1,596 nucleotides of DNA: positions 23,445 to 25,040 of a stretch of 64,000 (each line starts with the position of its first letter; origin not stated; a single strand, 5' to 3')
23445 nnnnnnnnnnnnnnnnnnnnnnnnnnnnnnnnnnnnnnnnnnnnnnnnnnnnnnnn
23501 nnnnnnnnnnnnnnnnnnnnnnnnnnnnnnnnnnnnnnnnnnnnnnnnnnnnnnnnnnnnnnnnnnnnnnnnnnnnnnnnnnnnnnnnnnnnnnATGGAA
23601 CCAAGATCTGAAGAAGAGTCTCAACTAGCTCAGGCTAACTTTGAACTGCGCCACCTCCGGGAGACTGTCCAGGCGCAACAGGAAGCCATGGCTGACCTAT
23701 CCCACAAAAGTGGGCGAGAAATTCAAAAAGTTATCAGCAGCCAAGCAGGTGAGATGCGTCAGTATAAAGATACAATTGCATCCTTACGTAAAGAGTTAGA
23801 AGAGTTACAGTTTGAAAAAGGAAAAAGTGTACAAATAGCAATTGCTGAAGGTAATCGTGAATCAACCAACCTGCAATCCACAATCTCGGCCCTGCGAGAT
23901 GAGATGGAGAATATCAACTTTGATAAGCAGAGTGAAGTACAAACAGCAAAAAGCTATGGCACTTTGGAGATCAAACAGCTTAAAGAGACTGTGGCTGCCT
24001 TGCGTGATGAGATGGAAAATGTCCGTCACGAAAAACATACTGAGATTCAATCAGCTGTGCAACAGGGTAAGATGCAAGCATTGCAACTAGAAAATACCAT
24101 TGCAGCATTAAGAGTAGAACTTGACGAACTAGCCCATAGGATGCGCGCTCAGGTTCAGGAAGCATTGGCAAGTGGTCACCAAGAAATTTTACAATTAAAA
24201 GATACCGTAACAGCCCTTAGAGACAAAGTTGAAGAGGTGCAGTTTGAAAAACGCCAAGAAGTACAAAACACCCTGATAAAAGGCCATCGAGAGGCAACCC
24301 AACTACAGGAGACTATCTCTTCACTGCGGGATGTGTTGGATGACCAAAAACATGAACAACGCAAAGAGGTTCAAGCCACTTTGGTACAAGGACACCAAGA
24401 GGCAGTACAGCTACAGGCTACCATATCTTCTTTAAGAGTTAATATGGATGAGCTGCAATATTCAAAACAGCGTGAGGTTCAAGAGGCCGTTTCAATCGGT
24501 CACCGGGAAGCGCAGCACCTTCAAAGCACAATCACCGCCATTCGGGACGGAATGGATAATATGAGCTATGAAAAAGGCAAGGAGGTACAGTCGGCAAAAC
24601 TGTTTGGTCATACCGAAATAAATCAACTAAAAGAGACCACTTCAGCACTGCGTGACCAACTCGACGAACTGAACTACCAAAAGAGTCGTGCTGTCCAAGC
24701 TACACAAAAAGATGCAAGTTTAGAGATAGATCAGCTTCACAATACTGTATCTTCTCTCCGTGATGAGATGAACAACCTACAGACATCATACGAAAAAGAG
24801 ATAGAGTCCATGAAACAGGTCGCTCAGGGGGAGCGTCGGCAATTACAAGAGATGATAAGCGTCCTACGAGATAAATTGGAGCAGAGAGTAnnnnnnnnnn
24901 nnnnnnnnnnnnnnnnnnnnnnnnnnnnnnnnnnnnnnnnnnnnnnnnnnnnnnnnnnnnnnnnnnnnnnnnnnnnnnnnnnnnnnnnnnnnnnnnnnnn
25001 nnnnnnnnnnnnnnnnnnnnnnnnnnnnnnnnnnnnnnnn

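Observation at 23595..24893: Protein built from exact 36-residue tandem repeats, translationally coupled to the cyclase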

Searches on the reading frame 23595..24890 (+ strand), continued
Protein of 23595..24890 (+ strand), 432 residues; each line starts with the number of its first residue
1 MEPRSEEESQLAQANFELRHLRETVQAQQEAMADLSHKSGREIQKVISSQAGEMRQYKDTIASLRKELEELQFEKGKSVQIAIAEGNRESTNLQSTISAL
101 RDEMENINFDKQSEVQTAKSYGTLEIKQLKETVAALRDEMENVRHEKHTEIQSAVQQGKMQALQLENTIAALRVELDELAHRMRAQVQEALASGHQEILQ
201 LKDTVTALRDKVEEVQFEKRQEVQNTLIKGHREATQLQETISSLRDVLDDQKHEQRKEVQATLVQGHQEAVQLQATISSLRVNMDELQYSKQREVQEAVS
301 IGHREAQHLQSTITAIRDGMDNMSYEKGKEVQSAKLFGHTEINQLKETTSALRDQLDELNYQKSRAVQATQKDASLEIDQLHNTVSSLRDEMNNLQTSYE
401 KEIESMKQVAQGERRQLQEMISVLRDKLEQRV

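Call 94: predict_structure(alignment_id=A4)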
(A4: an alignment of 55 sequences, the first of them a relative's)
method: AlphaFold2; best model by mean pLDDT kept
length: 633 residues; sequences in the alignment: 55
mean_pLDDT: 84.6   pTM: 0.74
mean pLDDT of the five models: 84.6, 83.2, 83.2, 82.3, 82.2
residues with pLDDT >= 90: 314; 70-90: 219; 50-70: 89; < 50: 11
segments of 3 or more residues with pLDDT < 50: 498-501
pLDDT, mean of each block of 10 residues (from residue 1): 84 59 84 85 74 90 75 86 87 90 85 85 92 94 77 93 95 92 96 93 95 96 64 95 87 92 94 95 94 93 94 79 90 95 90 92 96 90 93 96 95 94 97 93 86 89 83 93 92 56 65 77 78 79 82 81 79 74 63 57 58 67 65 52
secondary structure, 60 per line:
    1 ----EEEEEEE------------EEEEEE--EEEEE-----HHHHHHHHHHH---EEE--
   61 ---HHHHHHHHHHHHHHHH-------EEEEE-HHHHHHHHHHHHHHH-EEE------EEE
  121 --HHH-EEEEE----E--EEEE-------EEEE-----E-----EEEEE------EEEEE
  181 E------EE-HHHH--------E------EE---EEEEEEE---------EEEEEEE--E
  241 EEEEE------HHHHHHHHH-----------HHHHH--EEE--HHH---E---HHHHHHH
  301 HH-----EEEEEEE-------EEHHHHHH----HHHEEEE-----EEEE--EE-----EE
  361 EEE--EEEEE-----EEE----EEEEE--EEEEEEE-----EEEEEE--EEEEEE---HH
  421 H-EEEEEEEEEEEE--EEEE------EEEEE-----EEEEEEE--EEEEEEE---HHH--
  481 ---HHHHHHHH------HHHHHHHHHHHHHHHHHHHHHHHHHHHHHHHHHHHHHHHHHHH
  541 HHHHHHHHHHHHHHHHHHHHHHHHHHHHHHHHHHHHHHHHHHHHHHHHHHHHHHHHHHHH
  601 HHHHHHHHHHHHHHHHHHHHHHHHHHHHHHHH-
elements in order: E5-11 E24-29 E32-36 H42-52 E56-58 H64-79 E87-91 H93-107 E109-111 E118-120 E127-131 E139-142 E150-153 E165-169 E176-181 H191-194 E215-221 E231-237 E240-245 H252-260 H272-276 E279-281 H294-302 E308-314 H324-329 E337-340 E346-349 E359-363 E366-370 E376-378 E383-387 E390-396 E402-407 E410-415 E423-434 E437-440 E447-451 E457-463 E466-472 H484-491 H498-632

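Call 96: fold_search(model_id=the predicted structure, library=pdb)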
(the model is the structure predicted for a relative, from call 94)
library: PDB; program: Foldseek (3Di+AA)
matches with E <= 10: 664; with E <= 0.001: 98
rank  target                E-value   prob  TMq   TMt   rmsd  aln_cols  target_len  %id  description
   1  7u2r                  4.0e-11  1.00  0.31  0.75   6.5       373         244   14  Structure of Paenibacillus sp. J14 Apyc1 (released 2022-04-20)
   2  7u2s_A                1.6e-10  1.00  0.30  0.71   8.9       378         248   14  Structure of Paenibacillus xerothermodurans Apyc1 in the apo state (released 2022-04-20)
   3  7u2s_B                5.2e-10  1.00  0.30  0.71   8.8       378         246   15  Structure of Paenibacillus xerothermodurans Apyc1 in the apo state (released 2022-04-20)
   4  7t28                  2.0e-09  1.00  0.30  0.75   8.1       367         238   15  Structure of phage Bsp38 anti-Pycsar nuclease Apyc1 in apo state (released 2022-04-20)
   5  6knt_C                5.0e-09  1.00  0.29  0.69   4.8       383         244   11  Crystal structure of the metallo-beta-lactamase fold protein YhfI from Bacillus subtilis (space group P4332) (released 2019-09-18)
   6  6kns_B                6.6e-09  1.00  0.28  0.68   5.0       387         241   11  Crystal structure of the metallo-beta-lactamase fold protein YhfI from Bacillus subtilis (space group I4122) (released 2019-09-18)
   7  6kns_A                1.6e-08  1.00  0.29  0.68   4.1       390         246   11  Crystal structure of the metallo-beta-lactamase fold protein YhfI from Bacillus subtilis (space group I4122) (released 2019-09-18)
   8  1zkp_B                1.9e-08  1.00  0.29  0.67   6.1       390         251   12  1.5A Resolution Crystal Structure of a Metallo Beta Lactamase Family Protein, the ELAC Homolgue of Bacillus anthracis, (released 2005-06-21)
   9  6kns_C                2.0e-08  1.00  0.29  0.72   6.3       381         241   11  Crystal structure of the metallo-beta-lactamase fold protein YhfI from Bacillus subtilis (space group I4122) (released 2019-09-18)
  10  1zkp_A                2.4e-08  1.00  0.29  0.68   6.1       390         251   12  1.5A Resolution Crystal Structure of a Metallo Beta Lactamase Family Protein, the ELAC Homolgue of Bacillus anthracis, (released 2005-06-21)
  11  6kns_D                3.2e-08  1.00  0.28  0.68   5.5       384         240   11  Crystal structure of the metallo-beta-lactamase fold protein YhfI from Bacillus subtilis (space group I4122) (released 2019-09-18)
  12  6knt_B                3.8e-08  1.00  0.29  0.69   5.4       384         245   11  Crystal structure of the metallo-beta-lactamase fold protein YhfI from Bacillus subtilis (space group P4332) (released 2019-09-18)
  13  8gyg_A                4.5e-08  1.00  0.28  0.57   6.2       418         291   10  Purification ,Crystallization and X-ray Diffraction analysis of a novel arysulfatase from Pseudoalteromonas atlantica  (released 2023-10-18)
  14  1zkp_C                4.8e-08  1.00  0.28  0.67   6.1       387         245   12  1.5A Resolution Crystal Structure of a Metallo Beta Lactamase Family Protein, the ELAC Homolgue of Bacillus anthracis, (released 2005-06-21)
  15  8gyg_B                6.7e-08  1.00  0.31  0.59   5.8       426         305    9  Purification ,Crystallization and X-ray Diffraction analysis of a novel arysulfatase from Pseudoalteromonas atlantica  (released 2023-10-18)
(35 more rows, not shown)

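Call 102: search_protein_families(library=padloc, proteins=[window:23595-24890:+, P0004], max_evalue=0.001)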
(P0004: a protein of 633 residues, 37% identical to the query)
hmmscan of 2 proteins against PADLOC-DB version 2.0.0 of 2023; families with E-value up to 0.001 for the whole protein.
window:23595-24890:+ (432 aa): 0 families

P0004 (633 aa): 0 families

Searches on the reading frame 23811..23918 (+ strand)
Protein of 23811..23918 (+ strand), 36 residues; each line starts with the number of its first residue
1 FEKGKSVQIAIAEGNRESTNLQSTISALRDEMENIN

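Call 28: search_protein_representatives(alignment_id=A1)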
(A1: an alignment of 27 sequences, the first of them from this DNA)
Query: 27 sequences, 36 profile positions. Proteins with E-value up to 0.001 (for the whole library): 936; up to 1e-10: 416; up to 1e-30: 14. The best 150 are listed.
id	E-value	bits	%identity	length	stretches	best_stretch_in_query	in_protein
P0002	2.0e-66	235.8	-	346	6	2-36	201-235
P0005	2.4e-50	184.3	-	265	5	1-36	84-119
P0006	2.1e-41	155.7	-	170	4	1-36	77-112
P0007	1.8e-37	143.2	-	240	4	1-36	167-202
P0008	8.5e-37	141.0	-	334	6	6-36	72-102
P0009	9.9e-37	140.8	-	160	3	1-36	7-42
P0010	6.0e-34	131.9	-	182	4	2-35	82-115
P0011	1.2e-33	130.9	-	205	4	4-36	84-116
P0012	1.3e-33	130.8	-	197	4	1-34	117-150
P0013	2.8e-33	129.7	-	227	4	2-33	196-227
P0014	2.7e-31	123.4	-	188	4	1-36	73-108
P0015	3.4e-31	123.1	-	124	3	1-35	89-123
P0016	5.0e-31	122.5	-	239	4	2-36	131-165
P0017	7.7e-31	121.9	-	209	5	5-36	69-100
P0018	1.1e-30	121.4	-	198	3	2-34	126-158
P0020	1.9e-29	117.5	-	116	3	1-35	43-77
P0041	7.0e-26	106.1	-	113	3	1-35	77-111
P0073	7.9e-22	93.1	-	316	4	16-36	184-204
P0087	3.5e-21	91.0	-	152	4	3-34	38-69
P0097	2.0e-20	88.6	-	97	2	1-36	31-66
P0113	2.0e-19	85.4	-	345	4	2-35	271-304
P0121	1.1e-18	83.0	-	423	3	2-36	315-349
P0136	6.3e-18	80.6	-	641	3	3-34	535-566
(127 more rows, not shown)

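Call 31: search_protein_families(library=pfam, proteins=[P0121, P0136, P0005, P0041, P0113, P0073, P0020], max_evalue=0.01)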
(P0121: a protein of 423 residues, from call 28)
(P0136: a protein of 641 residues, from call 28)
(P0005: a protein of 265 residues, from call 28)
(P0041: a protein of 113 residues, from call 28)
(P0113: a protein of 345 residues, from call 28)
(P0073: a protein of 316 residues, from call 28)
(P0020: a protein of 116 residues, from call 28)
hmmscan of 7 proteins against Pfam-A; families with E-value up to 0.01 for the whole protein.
P0121 (423 aa): 2 families
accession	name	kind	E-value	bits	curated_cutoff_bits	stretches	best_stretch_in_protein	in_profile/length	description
PF12706.13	Lactamase_B_2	-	5.6e-15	55.9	27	1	39-239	3-200/200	Beta-lactamase superfamily domain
PF00753.33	Lactamase_B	-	4e-06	27.3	22.7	1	25-153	5-131/196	Metallo-beta-lactamase superfamily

P0136 (641 aa): 3 families
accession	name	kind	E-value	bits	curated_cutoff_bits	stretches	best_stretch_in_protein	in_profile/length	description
PF12706.13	Lactamase_B_2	-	0.00044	20.3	27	0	50-106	27-77/200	Beta-lactamase superfamily domain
PF00753.33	Lactamase_B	-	0.0025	18.2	22.7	0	30-66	14-56/196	Metallo-beta-lactamase superfamily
PF23023.1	Anti-Pycsar_Apyc1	-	0.004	17.1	50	1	28-94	26-92/250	Anti-Pycsar protein Apyc1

P0005 (265 aa): 17 families
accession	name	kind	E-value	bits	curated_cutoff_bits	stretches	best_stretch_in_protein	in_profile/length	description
PF15905.10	HMMR_N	-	7.5e-06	26.1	30.1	1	57-202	186-325/330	Hyaluronan mediated motility receptor N-terminal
PF00038.26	Filament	-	1e-05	25.8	40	1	44-128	198-285/313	Intermediate filament protein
PF25450.1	Rab11-FIP3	-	1.7e-05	25.5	31.9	0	91-128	60-97/125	Rab11-FIP3-like domain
PF12325.13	TMF_TATA_bd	-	4.4e-05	24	29.1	1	62-123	18-81/115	TATA element modulatory factor 1 TATA binding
PF10473.14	CENP-F_leu_zip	-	8e-05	23.2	34.5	1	99-219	24-138/140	Leucine-rich repeats of kinetochore protein Cenp-F/LEK1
PF10167.14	BORCS8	-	8.4e-05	22.9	25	0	126-185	33-91/112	BLOC-1-related complex sub-unit 8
PF07798.16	CCDC90-like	-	0.0011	19.3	33.5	0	133-228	46-140/175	Coiled-coil domain-containing protein 90-like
PF11559.13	ADIP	-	0.0013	19.3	34.3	0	56-119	59-121/151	Afadin- and alpha -actinin-Binding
PF04977.20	DivIC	-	0.0023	18.1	28.9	0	125-167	21-62/80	Septum formation initiator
PF05823.17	Gp-FAR-1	-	0.0034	18.2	29.2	1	167-233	37-103/149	Nematode fatty acid retinoid binding protein (Gp-FAR-1)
PF20570.3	DUF6779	-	0.004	18.2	28.1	0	85-118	57-90/108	Domain of unknown function (DUF6779)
PF13851.11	GAS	-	0.0044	16.9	32.3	0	63-202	26-166/200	Growth-arrest specific micro-tubule binding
PF04513.17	Baculo_PEP_C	-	0.0046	17.4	38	0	162-230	22-90/140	Baculovirus polyhedron envelope protein, PEP, C terminus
PF08581.15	Tup_N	-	0.0084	16.9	28.7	0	172-230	12-69/77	Tup N-terminal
PF12443.13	AKNA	-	0.0091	17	28.1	0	171-205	46-80/99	AT-hook-containing transcription factor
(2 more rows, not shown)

P0041 (113 aa): 3 families
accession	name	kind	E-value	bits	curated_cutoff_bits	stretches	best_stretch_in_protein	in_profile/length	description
PF19491.4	DUF6026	-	0.0022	18.3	26.6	0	56-82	20-46/51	Family of unknown function (DUF6026)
PF06005.17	ZapB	-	0.0093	16.9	31.5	0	27-75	18-65/71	Cell division protein ZapB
PF20570.3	DUF6779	-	0.0098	17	28.1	0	80-111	59-90/108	Domain of unknown function (DUF6779)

P0113 (345 aa): 0 families

P0073 (316 aa): 1 family
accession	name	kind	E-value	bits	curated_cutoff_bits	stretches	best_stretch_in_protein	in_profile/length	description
PF23735.1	KIF9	-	0.0018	18.9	31.9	0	216-308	35-123/140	Kinesin-like protein KIF9 domain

P0020 (116 aa): 18 families
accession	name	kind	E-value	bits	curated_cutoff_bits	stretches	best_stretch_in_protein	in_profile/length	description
PF08663.15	HalX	-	5.8e-06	27.1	23.2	0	11-41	24-54/68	HalX domain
PF08581.15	Tup_N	-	0.00016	22.3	28.7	1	21-90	3-71/77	Tup N-terminal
PF23735.1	KIF9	-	0.00019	22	31.9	1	4-110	21-123/140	Kinesin-like protein KIF9 domain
PF00672.30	HAMP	-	0.00087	20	25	0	24-64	10-41/53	HAMP domain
PF16888.10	YwqH-like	-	0.001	19.8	33.7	1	11-111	13-112/123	YwqH-like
PF20570.3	DUF6779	-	0.0013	19.8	28.1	0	80-112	57-89/108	Domain of unknown function (DUF6779)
PF05701.16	WEMBL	-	0.0014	17.9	35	0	26-111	247-331/562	Weak chloroplast movement under blue light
PF13851.11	GAS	-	0.0034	17.3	32.3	1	9-112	58-160/200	Growth-arrest specific micro-tubule binding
PF15960.10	DUF4763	-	0.0037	17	30.1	0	18-77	88-146/236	Domain of unknown function (DUF4763)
PF00038.26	Filament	-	0.0039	17.3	40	0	50-111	209-273/313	Intermediate filament protein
PF13334.11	DUF4094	-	0.0056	17.5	24.5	0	71-112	48-86/90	Domain of unknown function (DUF4094)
PF24951.3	LisH_PAC1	-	0.0059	16.8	27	0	28-40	21-33/36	PAC1 LisH domain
PF10872.14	DUF2740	-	0.0061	16.7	27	0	66-84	22-40/43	Protein of unknown function (DUF2740)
PF07352.17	Phage_Mu_Gam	-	0.0069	16.8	28.3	1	68-111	12-55/149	Bacteriophage Mu Gam like protein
PF15219.11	TEX12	-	0.0072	17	27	0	41-88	19-66/85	Testis-expressed 12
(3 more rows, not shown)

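Call 32: search_protein_families(library=ncbifam, proteins=[P0005, P0041, P0020, P0121, P0136], max_evalue=0.01)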
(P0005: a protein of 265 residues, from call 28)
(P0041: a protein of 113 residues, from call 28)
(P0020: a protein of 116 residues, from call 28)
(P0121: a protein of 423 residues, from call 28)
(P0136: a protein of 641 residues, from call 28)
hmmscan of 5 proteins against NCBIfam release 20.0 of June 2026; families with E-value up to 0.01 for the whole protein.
P0005 (265 aa): 8 families
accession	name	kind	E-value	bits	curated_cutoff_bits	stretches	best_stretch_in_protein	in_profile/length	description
TIGR02169.1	SMC_prok_A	equivalog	7.5e-08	30.5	729.4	1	56-251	323-514/1165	chromosome segregation protein SMC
TIGR04523.1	Mplasa_alph_rch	subfamily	0.00015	19.8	270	1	63-221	496-659/745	helix-rich protein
NF053609.1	Sul12a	equivalog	0.00026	21.1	150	0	85-120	65-100/103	Sul12a family chromatin-organizing protein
NF033930.1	pneumo_PspA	exception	0.00054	18.8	850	1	59-221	174-337/659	pneumococcal surface protein A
NF045780.1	TrlF_fam_ATP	equivalog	0.0056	15.4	350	1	55-227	518-696/944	TrlF family AAA-like ATPase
NF033885.1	conj_TraP_IncI1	equivalog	0.008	15.9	135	0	183-244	76-137/217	conjugal transfer protein TraP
NF045995.1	MAG0865_DivIVA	hypoth_equivalog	0.0083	16.3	55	0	171-203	34-66/69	MAG0865 family DivIVA-related protein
NF049871.2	cytotoxin_MakA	exception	0.0088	15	320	0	160-240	119-198/354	alpha-pore-forming cytotoxin MakA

P0041 (113 aa): 0 families

P0020 (116 aa): 4 families
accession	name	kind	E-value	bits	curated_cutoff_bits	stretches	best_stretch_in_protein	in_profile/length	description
NF045487.1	ASRP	equivalog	7.2e-06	24.9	300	1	15-111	369-463/593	archaea-specific SMC-related protein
NF053609.1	Sul12a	equivalog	0.00051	20.2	150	0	45-78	66-99/103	Sul12a family chromatin-organizing protein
TIGR02169.1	SMC_prok_A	equivalog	0.0011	16.8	729.4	1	21-110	251-761/1165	chromosome segregation protein SMC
NF033885.1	conj_TraP_IncI1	equivalog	0.0098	15.6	135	0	29-110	46-123/217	conjugal transfer protein TraP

P0121 (423 aa): 12 families
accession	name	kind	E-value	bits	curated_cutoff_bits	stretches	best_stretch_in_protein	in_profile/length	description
TIGR02651.1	RNase_Z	equivalog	1.9e-18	66.6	292.95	2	185-258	214-287/302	ribonuclease Z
NF000801.0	PRK00055.1-3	equivalog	5.9e-16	58.4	252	2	184-258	216-288/307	ribonuclease Z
NF002558.0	PRK02126.1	subfamily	1.8e-08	33.8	315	1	54-101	40-89/345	ribonuclease Z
NF038231.1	MBL_Geo_Pelo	equivalog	1.5e-07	31.3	360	1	31-160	38-162/250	GPMC system MBL fold metallohydrolase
NF041851.1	cyc_nuc_deg_phdiest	equivalog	4.7e-07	29.4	400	1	31-239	24-221/253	cyclic nucleotide-degrading phosphodiesterase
TIGR03307.1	PhnP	equivalog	2.9e-05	23.6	272.25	1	28-172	38-163/249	phosphonate metabolism protein PhnP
TIGR03413.1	GSH_gloB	equivalog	0.00012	21.6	200.8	1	32-77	16-60/248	hydroxyacylglutathione hydrolase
NF000800.0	PRK00055.1-1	equivalog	0.00027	20.1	398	0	188-261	220-293/305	ribonuclease Z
NF012229.1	bla_class_B_core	domain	0.00051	20.2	100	1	28-81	17-72/139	metallo-beta-lactamase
NF000805.0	PRK00055.2-3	equivalog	0.00062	19.1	416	0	188-254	216-280/307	ribonuclease Z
NF002553.0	PRK02113.1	equivalog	0.0014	18.1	386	1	30-160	39-162/252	MBL fold metallo-hydrolase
NF033092.0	HK_WalK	equivalog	0.0043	15.7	725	1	309-365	210-266/594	cell wall metabolism sensor histidine kinase WalK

P0136 (641 aa): 2 families
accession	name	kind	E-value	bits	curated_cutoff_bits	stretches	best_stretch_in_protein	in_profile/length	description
NF038231.1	MBL_Geo_Pelo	equivalog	6.4e-05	22.7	360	1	29-103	41-112/250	GPMC system MBL fold metallohydrolase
TIGR02651.1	RNase_Z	equivalog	0.0039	16.3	292.95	0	25-66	21-64/302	ribonuclease Z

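Call 35: find_encoding_contigs(protein=P0097, flank=5000, max_places=2)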
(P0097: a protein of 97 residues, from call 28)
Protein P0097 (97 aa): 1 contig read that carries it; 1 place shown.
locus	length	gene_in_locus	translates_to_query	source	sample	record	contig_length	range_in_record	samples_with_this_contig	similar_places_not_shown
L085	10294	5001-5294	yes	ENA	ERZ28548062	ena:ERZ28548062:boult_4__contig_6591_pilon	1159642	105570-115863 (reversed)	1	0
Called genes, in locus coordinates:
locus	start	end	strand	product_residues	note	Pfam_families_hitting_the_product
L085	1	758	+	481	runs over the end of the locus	PF01068:DNA_ligase_A_M, PF04679:DNA_ligase_A_C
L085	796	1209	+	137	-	PF00717:Peptidase_S24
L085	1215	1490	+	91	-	PF00817:IMS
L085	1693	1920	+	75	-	-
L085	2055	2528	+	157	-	PF11799:IMS_C, PF13438:DUF4113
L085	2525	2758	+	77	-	-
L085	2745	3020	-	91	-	-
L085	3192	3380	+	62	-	-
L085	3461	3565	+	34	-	-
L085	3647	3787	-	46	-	-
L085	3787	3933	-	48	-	-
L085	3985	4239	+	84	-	-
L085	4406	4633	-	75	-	-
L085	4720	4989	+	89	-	-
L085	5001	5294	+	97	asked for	-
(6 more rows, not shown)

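Call 52: search_solved_structures(query=P0121, max_evalue=0.01)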
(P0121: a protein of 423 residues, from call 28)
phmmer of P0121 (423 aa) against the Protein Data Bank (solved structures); distinct sequences matched with E-value up to 0.01: 2.
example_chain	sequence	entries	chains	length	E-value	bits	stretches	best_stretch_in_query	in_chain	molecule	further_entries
1y44_A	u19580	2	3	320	4.6e-05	26.2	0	53-164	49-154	Ribonuclease Z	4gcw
2fk6_A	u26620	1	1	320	0.0011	21.7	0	191-241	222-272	RIBONUCLEASE Z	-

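Call 63: search_protein_families(library=pfam, proteins=[P0087], max_evalue=0.1)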
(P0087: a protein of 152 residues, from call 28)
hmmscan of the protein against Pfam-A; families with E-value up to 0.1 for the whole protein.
P0087 (152 aa): 36 families (the best 25 are shown)
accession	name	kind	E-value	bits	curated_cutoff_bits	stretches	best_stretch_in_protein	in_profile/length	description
PF19631.4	Trypco2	-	4.2e-06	27.3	24.2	0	19-41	2-24/78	Trypsin-co-occurring domain 2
PF25450.1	Rab11-FIP3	-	2.3e-05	25.1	31.9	1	40-105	57-121/125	Rab11-FIP3-like domain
PF10211.14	Ax_dynein_light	-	3.5e-05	24.4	26.4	2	64-140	112-186/187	Axonemal dynein light chain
PF00672.30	HAMP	-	4.8e-05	24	25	0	22-68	8-52/53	HAMP domain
PF07989.16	Cnn_1N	-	5.5e-05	23.7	28.5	1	7-70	6-69/74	Centrosomin N-terminal motif 1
PF00038.26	Filament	-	9.7e-05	22.6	40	1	13-138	23-157/313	Intermediate filament protein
PF20570.3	DUF6779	-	0.00015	22.8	28.1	1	89-143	41-91/108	Domain of unknown function (DUF6779)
PF09769.14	ApoO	-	0.00022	21.6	31.4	1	86-146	10-70/131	Apolipoprotein O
PF08663.15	HalX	-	0.00092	20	23.2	0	124-145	36-57/68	HalX domain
PF11559.13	ADIP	-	0.0012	19.4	34.3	1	6-70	57-120/151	Afadin- and alpha -actinin-Binding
PF10186.14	ATG14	-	0.0025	17.4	33.2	1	20-143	17-146/347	Vacuolar sorting 38 and autophagy-related subunit 14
PF07889.17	DUF1664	-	0.0035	17.8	34.6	0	12-65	56-108/124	Protein of unknown function (DUF1664)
PF19380.4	DUF5955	-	0.0045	17.8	27.1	0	19-65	10-58/88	Family of unknown function (DUF5955)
PF04513.17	Baculo_PEP_C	-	0.0045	17.5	38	1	17-67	62-108/140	Baculovirus polyhedron envelope protein, PEP, C terminus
PF20667.3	Sec10_N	-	0.0049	17.4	27.4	0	44-103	6-65/118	Exocyst complex component Sec10, N-terminal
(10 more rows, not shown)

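Call 102: search_protein_families(library=padloc, proteins=[P0121], max_evalue=0.001)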
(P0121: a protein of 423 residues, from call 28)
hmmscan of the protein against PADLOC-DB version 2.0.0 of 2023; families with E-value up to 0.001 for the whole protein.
P0121 (423 aa): 0 families
